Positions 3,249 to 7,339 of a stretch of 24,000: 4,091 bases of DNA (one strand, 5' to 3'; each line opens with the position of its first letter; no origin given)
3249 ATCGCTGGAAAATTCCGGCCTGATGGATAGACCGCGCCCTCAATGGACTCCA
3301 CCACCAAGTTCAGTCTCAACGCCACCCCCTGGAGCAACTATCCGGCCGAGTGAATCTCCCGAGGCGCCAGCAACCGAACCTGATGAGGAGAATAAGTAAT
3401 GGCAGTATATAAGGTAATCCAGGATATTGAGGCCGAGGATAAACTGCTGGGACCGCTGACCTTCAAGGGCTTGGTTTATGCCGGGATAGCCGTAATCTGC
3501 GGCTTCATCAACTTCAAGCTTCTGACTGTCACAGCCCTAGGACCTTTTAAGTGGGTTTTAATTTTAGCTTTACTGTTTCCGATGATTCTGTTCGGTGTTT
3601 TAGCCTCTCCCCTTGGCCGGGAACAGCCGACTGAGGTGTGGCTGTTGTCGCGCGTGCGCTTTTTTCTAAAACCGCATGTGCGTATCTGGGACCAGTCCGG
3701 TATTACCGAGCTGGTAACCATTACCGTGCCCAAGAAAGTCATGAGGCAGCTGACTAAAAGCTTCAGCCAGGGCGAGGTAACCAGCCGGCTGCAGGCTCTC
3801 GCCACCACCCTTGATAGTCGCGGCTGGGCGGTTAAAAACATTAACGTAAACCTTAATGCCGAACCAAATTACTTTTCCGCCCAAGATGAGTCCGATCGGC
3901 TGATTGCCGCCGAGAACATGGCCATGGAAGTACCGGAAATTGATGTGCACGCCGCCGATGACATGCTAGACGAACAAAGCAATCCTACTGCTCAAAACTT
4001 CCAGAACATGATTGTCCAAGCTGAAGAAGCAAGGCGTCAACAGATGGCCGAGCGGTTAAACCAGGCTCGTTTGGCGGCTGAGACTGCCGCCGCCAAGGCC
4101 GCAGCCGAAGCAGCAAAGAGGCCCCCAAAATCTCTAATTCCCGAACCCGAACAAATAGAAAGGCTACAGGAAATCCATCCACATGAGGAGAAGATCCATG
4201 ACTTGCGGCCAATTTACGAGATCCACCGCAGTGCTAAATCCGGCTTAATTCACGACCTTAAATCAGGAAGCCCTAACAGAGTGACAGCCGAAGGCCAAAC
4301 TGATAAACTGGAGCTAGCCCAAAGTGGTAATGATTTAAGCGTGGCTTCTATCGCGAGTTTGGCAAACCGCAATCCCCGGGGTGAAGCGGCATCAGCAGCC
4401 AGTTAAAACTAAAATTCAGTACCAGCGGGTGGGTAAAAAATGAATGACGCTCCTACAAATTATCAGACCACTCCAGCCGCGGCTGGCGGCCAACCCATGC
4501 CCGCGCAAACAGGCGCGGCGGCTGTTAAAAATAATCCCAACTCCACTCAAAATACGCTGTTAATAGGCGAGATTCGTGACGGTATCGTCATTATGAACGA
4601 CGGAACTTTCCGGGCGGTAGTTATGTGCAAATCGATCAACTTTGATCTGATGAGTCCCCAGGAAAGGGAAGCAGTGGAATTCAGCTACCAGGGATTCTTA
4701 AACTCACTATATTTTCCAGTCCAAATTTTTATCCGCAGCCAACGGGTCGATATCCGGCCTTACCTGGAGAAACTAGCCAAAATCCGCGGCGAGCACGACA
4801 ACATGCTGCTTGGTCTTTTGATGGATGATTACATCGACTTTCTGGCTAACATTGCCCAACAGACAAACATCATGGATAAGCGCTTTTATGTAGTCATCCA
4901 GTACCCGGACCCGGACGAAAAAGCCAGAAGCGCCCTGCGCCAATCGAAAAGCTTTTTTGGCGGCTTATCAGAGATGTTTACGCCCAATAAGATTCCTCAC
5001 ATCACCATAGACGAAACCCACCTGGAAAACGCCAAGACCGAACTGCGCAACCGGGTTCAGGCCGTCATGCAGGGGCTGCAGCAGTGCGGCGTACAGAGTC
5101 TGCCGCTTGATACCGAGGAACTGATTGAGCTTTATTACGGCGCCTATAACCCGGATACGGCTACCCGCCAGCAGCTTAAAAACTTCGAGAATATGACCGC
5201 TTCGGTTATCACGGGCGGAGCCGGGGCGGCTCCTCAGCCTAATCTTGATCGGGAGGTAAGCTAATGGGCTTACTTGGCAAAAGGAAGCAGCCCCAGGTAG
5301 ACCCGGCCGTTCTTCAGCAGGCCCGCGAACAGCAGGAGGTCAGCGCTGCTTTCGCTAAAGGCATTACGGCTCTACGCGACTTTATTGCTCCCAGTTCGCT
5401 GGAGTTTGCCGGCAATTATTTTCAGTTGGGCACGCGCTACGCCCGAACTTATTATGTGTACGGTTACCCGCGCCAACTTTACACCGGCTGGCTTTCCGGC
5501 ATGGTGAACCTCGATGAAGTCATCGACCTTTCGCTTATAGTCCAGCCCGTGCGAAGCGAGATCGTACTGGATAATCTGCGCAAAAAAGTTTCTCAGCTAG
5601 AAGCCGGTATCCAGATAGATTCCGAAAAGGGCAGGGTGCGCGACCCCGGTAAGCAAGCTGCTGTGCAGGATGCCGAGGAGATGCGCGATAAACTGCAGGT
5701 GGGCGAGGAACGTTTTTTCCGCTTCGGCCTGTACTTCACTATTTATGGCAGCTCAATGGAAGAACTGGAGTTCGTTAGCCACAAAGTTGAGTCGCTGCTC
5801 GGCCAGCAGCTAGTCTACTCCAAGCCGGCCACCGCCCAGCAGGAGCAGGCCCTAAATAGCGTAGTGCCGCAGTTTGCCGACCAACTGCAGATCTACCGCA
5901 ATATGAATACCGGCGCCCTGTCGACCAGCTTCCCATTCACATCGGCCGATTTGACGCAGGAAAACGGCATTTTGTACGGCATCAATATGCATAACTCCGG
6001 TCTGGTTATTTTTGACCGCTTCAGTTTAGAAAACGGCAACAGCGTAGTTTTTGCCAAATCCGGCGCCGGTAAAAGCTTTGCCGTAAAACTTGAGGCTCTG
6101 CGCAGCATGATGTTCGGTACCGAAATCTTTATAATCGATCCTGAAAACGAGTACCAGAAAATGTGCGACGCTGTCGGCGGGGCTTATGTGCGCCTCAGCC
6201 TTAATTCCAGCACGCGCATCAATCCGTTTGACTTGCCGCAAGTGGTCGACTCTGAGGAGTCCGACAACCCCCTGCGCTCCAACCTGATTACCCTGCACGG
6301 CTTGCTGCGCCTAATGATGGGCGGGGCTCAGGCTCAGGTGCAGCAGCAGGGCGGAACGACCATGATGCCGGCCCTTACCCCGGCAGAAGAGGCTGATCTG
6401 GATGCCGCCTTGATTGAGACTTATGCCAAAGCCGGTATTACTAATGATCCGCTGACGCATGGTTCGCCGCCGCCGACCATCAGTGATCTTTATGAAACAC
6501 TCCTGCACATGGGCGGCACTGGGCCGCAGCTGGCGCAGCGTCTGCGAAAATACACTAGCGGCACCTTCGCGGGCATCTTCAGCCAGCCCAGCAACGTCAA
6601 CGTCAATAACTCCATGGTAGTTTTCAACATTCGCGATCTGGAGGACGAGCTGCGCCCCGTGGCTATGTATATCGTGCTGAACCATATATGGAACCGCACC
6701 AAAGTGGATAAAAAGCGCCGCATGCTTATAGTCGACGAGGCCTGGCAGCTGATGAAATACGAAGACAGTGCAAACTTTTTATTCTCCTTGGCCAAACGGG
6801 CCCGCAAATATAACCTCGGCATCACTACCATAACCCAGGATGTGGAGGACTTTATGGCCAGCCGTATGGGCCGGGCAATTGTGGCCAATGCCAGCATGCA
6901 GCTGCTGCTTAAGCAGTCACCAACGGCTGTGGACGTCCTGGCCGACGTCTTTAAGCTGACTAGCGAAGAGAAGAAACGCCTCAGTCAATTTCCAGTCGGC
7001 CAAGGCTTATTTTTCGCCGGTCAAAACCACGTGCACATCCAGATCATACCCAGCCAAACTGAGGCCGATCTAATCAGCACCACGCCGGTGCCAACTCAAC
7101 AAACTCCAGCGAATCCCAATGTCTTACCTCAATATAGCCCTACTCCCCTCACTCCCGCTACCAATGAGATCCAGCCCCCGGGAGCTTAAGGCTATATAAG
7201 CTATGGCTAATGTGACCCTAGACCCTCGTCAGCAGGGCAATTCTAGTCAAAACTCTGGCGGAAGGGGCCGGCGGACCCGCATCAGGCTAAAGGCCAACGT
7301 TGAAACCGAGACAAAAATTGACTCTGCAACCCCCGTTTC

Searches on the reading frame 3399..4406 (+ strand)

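Call 5: search_protein_families(library=pfam, proteins=[window:3399-4406:+], max_evalue=0.01)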
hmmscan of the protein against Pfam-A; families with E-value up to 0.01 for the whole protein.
window:3399-4406:+ (335 aa): 1 family
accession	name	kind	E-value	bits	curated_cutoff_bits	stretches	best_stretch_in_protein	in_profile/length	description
PF12666.12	PrgI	-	4.9e-08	33.8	27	1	5-96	1-90/91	PrgI family protein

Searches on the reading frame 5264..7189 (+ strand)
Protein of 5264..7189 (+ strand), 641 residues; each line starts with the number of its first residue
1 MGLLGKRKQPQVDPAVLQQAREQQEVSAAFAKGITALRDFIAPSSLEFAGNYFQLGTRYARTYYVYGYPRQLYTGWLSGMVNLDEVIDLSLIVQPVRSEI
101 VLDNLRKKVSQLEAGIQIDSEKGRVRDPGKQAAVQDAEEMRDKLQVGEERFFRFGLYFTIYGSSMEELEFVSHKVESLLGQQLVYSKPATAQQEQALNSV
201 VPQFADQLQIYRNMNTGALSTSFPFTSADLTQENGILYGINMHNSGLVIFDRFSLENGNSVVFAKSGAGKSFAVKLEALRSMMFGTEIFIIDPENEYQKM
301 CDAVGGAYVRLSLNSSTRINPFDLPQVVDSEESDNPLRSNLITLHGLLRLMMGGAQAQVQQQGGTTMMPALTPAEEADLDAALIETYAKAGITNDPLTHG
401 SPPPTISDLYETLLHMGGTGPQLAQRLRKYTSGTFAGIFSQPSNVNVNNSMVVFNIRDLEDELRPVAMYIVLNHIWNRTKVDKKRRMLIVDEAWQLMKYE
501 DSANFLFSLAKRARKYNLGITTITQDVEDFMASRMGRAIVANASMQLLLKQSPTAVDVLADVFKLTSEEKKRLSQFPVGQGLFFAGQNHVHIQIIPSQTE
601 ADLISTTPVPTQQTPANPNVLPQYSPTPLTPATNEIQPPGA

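Call 5: search_protein_families(library=pfam, proteins=[window:5264-7189:+], max_evalue=0.01)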
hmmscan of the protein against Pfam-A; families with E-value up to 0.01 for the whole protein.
window:5264-7189:+ (641 aa): 3 families
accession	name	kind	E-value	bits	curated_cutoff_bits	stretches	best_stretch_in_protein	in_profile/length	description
PF19044.6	P-loop_TraG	-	1.7e-26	93.2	25.8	2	430-572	192-341/413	TraG P-loop domain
PF12846.13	AAA_10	-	6.3e-12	45.6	27.5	2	461-583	215-339/362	AAA-like domain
PF01935.23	DUF87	-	1.9e-06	28.6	23.2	1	262-324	28-92/220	Helicase HerA, central domain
